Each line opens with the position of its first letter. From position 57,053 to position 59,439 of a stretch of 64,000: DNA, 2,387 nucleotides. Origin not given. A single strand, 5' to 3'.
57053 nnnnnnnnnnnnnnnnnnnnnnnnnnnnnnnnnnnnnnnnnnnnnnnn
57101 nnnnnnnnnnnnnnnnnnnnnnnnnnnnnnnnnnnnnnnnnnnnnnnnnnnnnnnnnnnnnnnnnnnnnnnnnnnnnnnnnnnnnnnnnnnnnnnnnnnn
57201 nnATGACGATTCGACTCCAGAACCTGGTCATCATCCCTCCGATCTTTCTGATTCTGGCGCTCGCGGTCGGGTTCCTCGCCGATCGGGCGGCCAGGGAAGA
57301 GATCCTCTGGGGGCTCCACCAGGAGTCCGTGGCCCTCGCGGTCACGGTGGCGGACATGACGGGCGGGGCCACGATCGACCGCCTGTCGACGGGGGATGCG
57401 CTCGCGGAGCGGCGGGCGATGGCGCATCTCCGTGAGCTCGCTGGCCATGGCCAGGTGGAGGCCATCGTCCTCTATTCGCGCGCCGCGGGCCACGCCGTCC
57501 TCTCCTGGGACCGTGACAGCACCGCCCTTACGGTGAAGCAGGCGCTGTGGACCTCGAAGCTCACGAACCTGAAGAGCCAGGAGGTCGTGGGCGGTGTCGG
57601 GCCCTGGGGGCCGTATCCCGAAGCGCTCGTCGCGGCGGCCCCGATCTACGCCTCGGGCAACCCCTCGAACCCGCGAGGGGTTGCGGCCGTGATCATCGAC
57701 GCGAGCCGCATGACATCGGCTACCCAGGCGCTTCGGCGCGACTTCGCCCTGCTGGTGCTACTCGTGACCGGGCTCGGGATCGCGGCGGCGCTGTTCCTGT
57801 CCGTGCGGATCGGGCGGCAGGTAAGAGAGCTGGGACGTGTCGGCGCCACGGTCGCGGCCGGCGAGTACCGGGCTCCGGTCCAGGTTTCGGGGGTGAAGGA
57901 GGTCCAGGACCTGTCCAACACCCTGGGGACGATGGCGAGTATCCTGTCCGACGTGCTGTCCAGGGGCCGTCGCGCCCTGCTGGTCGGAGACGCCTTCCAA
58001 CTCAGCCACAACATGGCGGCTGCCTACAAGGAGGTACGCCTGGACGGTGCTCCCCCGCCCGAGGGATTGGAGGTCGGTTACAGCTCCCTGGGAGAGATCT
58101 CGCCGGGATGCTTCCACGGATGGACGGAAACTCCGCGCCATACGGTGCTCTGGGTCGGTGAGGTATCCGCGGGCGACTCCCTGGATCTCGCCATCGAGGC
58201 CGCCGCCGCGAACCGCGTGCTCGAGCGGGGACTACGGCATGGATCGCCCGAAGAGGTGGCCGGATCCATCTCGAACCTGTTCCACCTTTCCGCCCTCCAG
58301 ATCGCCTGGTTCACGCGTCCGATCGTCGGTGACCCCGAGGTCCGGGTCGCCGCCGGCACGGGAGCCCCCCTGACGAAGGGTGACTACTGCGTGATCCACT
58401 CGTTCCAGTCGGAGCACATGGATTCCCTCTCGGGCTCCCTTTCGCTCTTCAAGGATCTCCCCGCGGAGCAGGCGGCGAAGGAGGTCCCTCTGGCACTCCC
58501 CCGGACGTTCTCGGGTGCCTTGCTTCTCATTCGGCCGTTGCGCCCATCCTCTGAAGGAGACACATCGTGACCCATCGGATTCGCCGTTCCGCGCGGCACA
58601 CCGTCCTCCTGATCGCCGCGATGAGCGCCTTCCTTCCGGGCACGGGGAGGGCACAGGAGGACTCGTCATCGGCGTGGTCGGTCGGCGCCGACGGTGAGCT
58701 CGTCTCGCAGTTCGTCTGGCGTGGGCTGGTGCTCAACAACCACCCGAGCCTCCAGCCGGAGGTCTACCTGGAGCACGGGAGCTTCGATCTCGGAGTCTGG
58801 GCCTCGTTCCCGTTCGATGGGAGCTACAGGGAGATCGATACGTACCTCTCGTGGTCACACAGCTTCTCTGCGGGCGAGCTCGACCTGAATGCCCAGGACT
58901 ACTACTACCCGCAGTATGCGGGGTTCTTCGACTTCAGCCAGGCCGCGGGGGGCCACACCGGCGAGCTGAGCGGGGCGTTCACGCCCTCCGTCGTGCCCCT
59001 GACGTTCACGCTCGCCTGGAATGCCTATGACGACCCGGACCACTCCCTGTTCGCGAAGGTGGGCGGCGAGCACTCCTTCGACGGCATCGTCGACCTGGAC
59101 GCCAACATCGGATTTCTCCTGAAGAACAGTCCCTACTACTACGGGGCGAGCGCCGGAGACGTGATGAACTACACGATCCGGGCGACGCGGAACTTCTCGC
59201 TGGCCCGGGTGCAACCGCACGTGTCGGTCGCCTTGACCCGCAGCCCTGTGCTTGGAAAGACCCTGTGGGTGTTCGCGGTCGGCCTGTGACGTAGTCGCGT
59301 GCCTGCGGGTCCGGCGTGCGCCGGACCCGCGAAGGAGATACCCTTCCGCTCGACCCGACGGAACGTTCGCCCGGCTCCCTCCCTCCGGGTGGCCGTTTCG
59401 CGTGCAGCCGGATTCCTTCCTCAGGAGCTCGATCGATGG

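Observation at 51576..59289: Five-gene signalling/envelope extension translationally coupled to tssG, a candidate new T6SS control module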

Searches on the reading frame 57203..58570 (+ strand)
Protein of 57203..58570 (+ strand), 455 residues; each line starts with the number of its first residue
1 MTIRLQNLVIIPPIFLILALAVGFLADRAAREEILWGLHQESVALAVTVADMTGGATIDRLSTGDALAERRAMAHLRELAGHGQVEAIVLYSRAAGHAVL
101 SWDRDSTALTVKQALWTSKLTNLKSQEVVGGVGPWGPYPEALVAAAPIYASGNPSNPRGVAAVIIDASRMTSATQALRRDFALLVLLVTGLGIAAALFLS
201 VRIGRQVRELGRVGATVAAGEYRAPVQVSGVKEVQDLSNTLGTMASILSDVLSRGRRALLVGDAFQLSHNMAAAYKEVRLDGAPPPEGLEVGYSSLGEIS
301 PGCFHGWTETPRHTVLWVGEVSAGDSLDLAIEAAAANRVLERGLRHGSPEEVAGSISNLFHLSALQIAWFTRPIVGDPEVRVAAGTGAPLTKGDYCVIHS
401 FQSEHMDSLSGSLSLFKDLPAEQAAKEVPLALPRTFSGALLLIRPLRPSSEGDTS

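Call 10: search_protein_families(library=pfam, proteins=[window:57203-58570:+], max_evalue=1)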
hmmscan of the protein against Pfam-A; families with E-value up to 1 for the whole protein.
window:57203-58570:+ (455 aa): 1 family
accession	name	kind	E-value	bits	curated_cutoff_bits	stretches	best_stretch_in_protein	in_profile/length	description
PF00672.30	HAMP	-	0.0034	18.1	25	1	200-246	3-49/53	HAMP domain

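Call 11: search_protein_families(library=ncbifam, proteins=[window:57203-58570:+], max_evalue=1)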
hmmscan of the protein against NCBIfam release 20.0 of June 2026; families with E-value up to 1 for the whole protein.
window:57203-58570:+ (455 aa): 7 families
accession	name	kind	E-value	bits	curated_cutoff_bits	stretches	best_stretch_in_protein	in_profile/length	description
NF012163.2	BaeS_SmeS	equivalog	1.6e-05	24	500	1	177-263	162-247/457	sensor histidine kinase efflux regulator BaeS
NF033092.0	HK_WalK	equivalog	5.2e-05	22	725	1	143-250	143-248/594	cell wall metabolism sensor histidine kinase WalK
NF008312.0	PRK11100.1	equivalog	0.0003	19.8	356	1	143-248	149-250/477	two-component system sensor histidine kinase CreC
NF038263.1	prot_phos_SiaA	equivalog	0.00072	18.2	700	1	174-246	305-377/658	biofilm regulation protein phosphatase SiaA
NF007007.0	PRK09470.1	equivalog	0.0031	16.5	486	1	182-259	171-249/463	envelope stress sensor histidine kinase CpxA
NF045911.1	TCSHisKinNblS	equivalog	0.0042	15.5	1000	1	158-249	159-251/621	two-component system sensor histidine kinase NblS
NF007004.0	PRK09467.1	equivalog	0.011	14.6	415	1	184-272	161-244/440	two-component system sensor histidine kinase EnvZ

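Call 35: find_homologous_proteins(query=window:57203-58567:+)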
Query window:57203-58567:+ (455 aa): 15 proteins with E <= 0.001 among 8000 candidates.
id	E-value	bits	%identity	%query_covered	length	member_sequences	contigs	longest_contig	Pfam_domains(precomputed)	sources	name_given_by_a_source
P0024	1.5e-291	985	100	100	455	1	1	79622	-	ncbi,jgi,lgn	jgi:HAMP domain-containing protein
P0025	3.5e-228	776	78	100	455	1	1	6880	-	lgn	-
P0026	4.5e-227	772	78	100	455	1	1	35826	-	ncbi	-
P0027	2.5e-193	661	66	100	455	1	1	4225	-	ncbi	-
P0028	1.8e-188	645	65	100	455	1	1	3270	-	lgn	-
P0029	2.7e-183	628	65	98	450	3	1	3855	-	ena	-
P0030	1.1e-175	603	62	100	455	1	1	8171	-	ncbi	-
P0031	2.1e-171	589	62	97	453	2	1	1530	-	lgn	-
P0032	2.5e-167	575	62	99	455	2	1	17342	-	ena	-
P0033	3.9e-165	568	61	99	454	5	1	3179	-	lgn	-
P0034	1.0e-162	560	59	100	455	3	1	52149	-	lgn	-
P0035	4.6e-159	548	58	99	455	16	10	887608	PF00672.31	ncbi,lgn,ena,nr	ncbi:MAG: hypothetical protein P8L30_01210 [Longimicrobiales bacterium]|nr:hypothetical protein [Lon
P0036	1.5e-154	533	57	98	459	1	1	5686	-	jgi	jgi:HAMP domain-containing protein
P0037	1.7e-144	500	54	98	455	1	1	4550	-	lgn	-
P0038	7.3e-142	491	57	100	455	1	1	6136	-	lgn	-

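Call 36: search_solved_structures(query=window:57203-58567:+, max_evalue=10)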
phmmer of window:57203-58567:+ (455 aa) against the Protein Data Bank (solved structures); distinct sequences matched with E-value up to 10: 1.
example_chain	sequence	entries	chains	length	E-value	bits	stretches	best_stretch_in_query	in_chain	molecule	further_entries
9trk_A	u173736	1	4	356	0.21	13.8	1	202-257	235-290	histidine kinase,Gcn4p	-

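Call 47: predict_structure(alignment_id=A2)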
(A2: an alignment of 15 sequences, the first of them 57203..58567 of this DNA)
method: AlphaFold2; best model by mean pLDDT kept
length: 455 residues; sequences in the alignment: 15
mean_pLDDT: 73.3   pTM: 0.43
mean pLDDT of the five models: 73.3, 71.3, 70.8, 68.3, 66.3
residues with pLDDT >= 90: 77; 70-90: 227; 50-70: 77; < 50: 74
segments of 3 or more residues with pLDDT < 50: 1-5, 220-239, 243-282, 449-455
pLDDT, mean of each block of 10 residues (from residue 1): 48 69 69 76 84 88 92 87 82 91 72 80 84 79 89 83 84 70 71 67 57 52 40 45 47 36 30 32 73 85 87 92 67 75 83 84 92 85 90 90 87 84 86 81 75 32
secondary structure, 60 per line:
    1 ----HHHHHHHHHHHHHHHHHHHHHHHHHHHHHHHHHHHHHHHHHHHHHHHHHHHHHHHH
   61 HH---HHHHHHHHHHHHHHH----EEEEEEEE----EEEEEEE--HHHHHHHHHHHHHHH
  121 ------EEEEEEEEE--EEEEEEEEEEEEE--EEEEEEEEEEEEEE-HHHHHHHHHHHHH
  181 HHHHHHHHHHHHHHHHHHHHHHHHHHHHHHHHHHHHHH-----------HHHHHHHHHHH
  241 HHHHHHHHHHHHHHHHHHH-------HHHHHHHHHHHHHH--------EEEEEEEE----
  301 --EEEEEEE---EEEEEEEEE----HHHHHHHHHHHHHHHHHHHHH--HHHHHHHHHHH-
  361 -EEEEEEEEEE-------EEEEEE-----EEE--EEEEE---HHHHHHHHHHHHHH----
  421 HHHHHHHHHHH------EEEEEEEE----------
elements in order: H5-62 H66-80 E85-92 E97-103 H106-120 E127-135 E138-150 E153-166 H168-218 H230-259 H267-280 E289-296 E303-309 E313-321 H326-346 H349-359 E362-371 E379-384 E390-392 E395-399 H403-416 H421-431 E438-445
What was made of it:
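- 57203..58570 (+): g4: 455 aa. Order of parts: TM1, periplasmic sCache/PAS-like domain, TM2, HAMP, then a C-terminal SpoIIE/RsbU-fold domain without the catalytic aspartates (a pseudo-phosphatase). AF2 model (call 47).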

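Call 50: fold_search(model_id=the predicted structure, library=pdb)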
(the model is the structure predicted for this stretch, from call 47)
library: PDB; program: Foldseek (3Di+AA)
matches with E <= 10: 588; with E <= 0.001: 2
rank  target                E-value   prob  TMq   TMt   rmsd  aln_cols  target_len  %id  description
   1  9a5d_A                4.0e-06  1.00  0.34  0.26  44.9       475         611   11  Integrative model of WALK-YYCH by crosslinking MS and deep learning (released 2024-09-18)
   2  3ke6_B                4.5e-04  1.00  0.27  0.34   6.7       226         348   13  The crystal structure of the RsbU and RsbW domains of Rv1364c from Mycobacterium tuberculosis (released 2010-11-10)
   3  8a7f_A                1.2e-03  0.69  0.18  0.21  19.6       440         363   10  Crystal structure of a chimeric LOV-Histidine kinase SB2F1-I66R mutant (asymmetrical variant, trigonal form with long  (released 2024-01-10)
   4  5is1                  2.9e-03  1.00  0.21  0.60   6.3       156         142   11  Crystal structure of the extracellular domain of sensor histidine kinase YycG from Staphylococcus aureus at 2.0 Angstrom (released 2016-07-20)
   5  8a7h_A                3.0e-03  0.57  0.17  0.21  19.6       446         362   10  Crystal structure of a chimeric LOV-Histidine kinase SB2F1-I66R mutant (light state; asymmetrical variant, trigonal fo (released 2024-01-10)
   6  7dud_A                5.3e-03  1.00  0.24  0.64   5.6       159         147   10  Crystal Structure of erWalK (released 2022-01-19)
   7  4i5s_B                5.3e-03  0.63  0.19  0.21  23.8       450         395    9  Structure and function of sensor histidine kinase (released 2013-03-27)
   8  4ywz_A                5.6e-03  1.00  0.22  0.58   6.3       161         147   10  Crystal structure of the extracellular receptor domain of the essential sensor kinase WalK from Staphylococcus aureus (released 2016-03-30)
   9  8a6x_B                5.9e-03  0.54  0.18  0.22  19.8       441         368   10  Crystal structure of a chimeric LOV-Histidine kinase SB2F1 (asymmetrical variant, trigonal form with long c axis) (released 2024-01-10)
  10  9nj8_B                8.1e-03  0.99  0.20  0.40   7.5       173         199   17  Crystal structure of apo Vibrio cholerae CqsR with D198N mutation (released 2025-07-02)
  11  4jgo_B                1.1e-02  0.96  0.17  0.33  12.0       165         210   13  The crystal structure of sporulation kinase d sensor domain from Bacillus subtilis subsp. (released 2013-05-15)
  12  8w7p_B                1.3e-02  1.00  0.28  0.48   3.8       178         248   12  Extracellular domain of a sensor histidine kinase (released 2024-01-10)
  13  3by8                  1.3e-02  1.00  0.20  0.57   5.9       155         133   16  Crystal Structure of the E.coli DcuS Sensor Domain (released 2008-08-12)
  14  4jgr_B                1.4e-02  0.94  0.16  0.32  11.9       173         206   13  The crystal structure of sporulation kinase D mutant sensor domain, R131A, from Bacillus subtilis subsp at 2.4A resolu (released 2013-05-15)
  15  3a0r_A                1.7e-02  0.51  0.19  0.24  19.6       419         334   10  Crystal structure of histidine kinase ThkA (TM1359) in complex with response regulator protein TrrA (TM1360) (released 2009-10-20)
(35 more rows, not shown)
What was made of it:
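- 57203..58570 (+): Foldseek hits: 3ke6_B RsbU domain at E 4.5e-4, and WalK, DcuS and CitA sensor domains (call 50).
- On SpoIIE / bacterial PP2C phosphatase (PF07228): For g4: the AF2 C-terminal domain (pLDDT 73-92) hits the RsbU domain of 3ke6_B (Foldseek E 4.5e-4, probability 1.0; calls 47, 50).
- Closest known: Membrane-bound HAMP-SpoIIE/PP2C phosphatases of partner-switching systems. Same: g4 matches the RsbU domain of Rv1364c by fold (call 50).
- Checked: The AF2 model shows periplasmic sCache, HAMP and a C-terminal alpha/beta domain that hits the RsbU PP2C domain (3ke6_B, E 4.5e-4; calls 47, 50).
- SpoIIE/RsbU fold in g4 (call 50).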

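Call 64: find_encoding_contigs(protein=P0035, flank=10000, max_places=4)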
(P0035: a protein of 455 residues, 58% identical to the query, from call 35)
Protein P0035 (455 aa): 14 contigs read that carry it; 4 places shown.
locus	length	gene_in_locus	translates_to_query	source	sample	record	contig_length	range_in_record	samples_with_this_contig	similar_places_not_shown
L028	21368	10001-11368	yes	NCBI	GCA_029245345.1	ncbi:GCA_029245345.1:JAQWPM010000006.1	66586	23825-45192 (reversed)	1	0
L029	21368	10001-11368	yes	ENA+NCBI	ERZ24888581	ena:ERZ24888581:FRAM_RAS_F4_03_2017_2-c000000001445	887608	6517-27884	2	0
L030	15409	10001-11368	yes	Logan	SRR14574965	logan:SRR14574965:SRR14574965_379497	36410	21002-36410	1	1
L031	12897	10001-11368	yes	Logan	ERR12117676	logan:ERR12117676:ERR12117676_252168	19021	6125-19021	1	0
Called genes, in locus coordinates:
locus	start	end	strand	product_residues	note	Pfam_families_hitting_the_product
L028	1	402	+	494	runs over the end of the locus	PF05943:VipB, PF18945:VipB_2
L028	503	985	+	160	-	PF05638:T6SS_HCP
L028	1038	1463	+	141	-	PF04965:GPW_gp25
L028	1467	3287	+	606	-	PF05947:T6SS_TssF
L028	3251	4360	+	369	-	PF06996:T6SS_TssG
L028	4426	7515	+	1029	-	PF07690:MFS_1 (weak), PF03219:TLC (weak), PF13646:HEAT_2 (faint)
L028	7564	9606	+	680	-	PF00672:HAMP (faint)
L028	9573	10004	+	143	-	-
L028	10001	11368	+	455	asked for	PF00672:HAMP (faint)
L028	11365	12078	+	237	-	-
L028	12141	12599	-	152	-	-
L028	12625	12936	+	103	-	-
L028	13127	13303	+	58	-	-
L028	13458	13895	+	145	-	-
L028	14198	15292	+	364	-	PF09587:PGA_cap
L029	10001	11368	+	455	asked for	PF00672:HAMP (faint)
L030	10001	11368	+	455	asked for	PF00672:HAMP (faint)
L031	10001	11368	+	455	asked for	PF00672:HAMP (faint)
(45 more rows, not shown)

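Call 65: find_encoding_contigs(protein=P0034, flank=10000, max_places=2)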
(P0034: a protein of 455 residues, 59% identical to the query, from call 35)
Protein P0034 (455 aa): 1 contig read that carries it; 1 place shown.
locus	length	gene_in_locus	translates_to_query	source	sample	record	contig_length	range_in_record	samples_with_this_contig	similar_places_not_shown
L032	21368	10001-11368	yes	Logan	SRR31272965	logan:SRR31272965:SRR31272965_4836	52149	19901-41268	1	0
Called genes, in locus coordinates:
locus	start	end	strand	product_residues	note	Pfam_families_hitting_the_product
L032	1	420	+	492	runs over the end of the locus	PF05943:VipB, PF18945:VipB_2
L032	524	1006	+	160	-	PF05638:T6SS_HCP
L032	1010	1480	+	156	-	PF04965:GPW_gp25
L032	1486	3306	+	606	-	PF05947:T6SS_TssF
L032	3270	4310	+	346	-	PF06996:T6SS_TssG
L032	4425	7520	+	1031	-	PF13646:HEAT_2 (faint), PF00027:cNMP_binding (weak)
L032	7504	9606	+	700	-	PF00672:HAMP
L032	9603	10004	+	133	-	-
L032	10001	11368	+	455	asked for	-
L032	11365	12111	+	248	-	-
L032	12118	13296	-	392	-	PF03497:Anthrax_toxA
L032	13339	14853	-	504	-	-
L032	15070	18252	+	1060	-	PF02012:BNR (faint), PF13088:BNR_2 (faint), PF15899:BNR_6 (faint), PF15902:Sortilin-Vps10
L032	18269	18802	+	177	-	-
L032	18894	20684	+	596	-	PF04389:Peptidase_M28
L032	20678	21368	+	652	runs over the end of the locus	PF01011:PQQ, PF13360:PQQ_2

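Call 91: search_protein_families(library=padloc, proteins=[window:57203-58570:+], max_evalue=0.01)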
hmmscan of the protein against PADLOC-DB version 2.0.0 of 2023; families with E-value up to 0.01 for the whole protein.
window:57203-58570:+ (455 aa): 0 families

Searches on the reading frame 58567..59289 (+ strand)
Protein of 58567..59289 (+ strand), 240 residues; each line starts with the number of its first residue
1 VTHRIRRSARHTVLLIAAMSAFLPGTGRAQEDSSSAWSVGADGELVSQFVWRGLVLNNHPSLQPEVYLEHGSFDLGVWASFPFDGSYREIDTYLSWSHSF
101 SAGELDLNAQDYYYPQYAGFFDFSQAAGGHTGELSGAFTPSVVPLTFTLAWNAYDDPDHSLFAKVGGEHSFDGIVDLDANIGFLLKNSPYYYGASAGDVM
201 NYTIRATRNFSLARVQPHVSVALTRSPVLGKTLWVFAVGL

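Call 10: search_protein_families(library=pfam, proteins=[window:58567-59289:+], max_evalue=1)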
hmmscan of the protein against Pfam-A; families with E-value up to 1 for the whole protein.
window:58567-59289:+ (240 aa): 1 family
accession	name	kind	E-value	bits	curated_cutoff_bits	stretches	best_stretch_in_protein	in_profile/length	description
PF09694.16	Gcw_chp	-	9.6e-07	29.4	24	1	32-152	3-130/230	Bacterial protein of unknown function (Gcw_chp)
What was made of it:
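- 58567..59289 (+): g5: 240 aa, with a signal peptide and a Gcw_chp (TorF-type) outer-membrane beta-barrel. Pfam PF09694 29.4 bits, cut-off 24 (call 10).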

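Call 11: search_protein_families(library=ncbifam, proteins=[window:58567-59289:+], max_evalue=1)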
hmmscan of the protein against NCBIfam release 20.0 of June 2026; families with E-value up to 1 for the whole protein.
window:58567-59289:+ (240 aa): 0 families

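Call 91: search_protein_families(library=padloc, proteins=[window:58567-59289:+], max_evalue=0.01)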
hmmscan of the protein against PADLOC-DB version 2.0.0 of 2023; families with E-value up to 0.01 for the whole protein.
window:58567-59289:+ (240 aa): 0 families

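Call 100: search_solved_structures(query=window:58567-59286:+, max_evalue=10)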
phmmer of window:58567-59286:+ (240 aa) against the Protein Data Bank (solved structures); distinct sequences matched with E-value up to 10: 2.
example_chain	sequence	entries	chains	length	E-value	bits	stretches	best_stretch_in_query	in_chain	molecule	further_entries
2nxp_A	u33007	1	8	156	1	12.1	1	113-169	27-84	Transcription initiation factor TFIID subunit 5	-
6exa_A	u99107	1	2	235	1.2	11.9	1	128-207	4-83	IcmP (DotM)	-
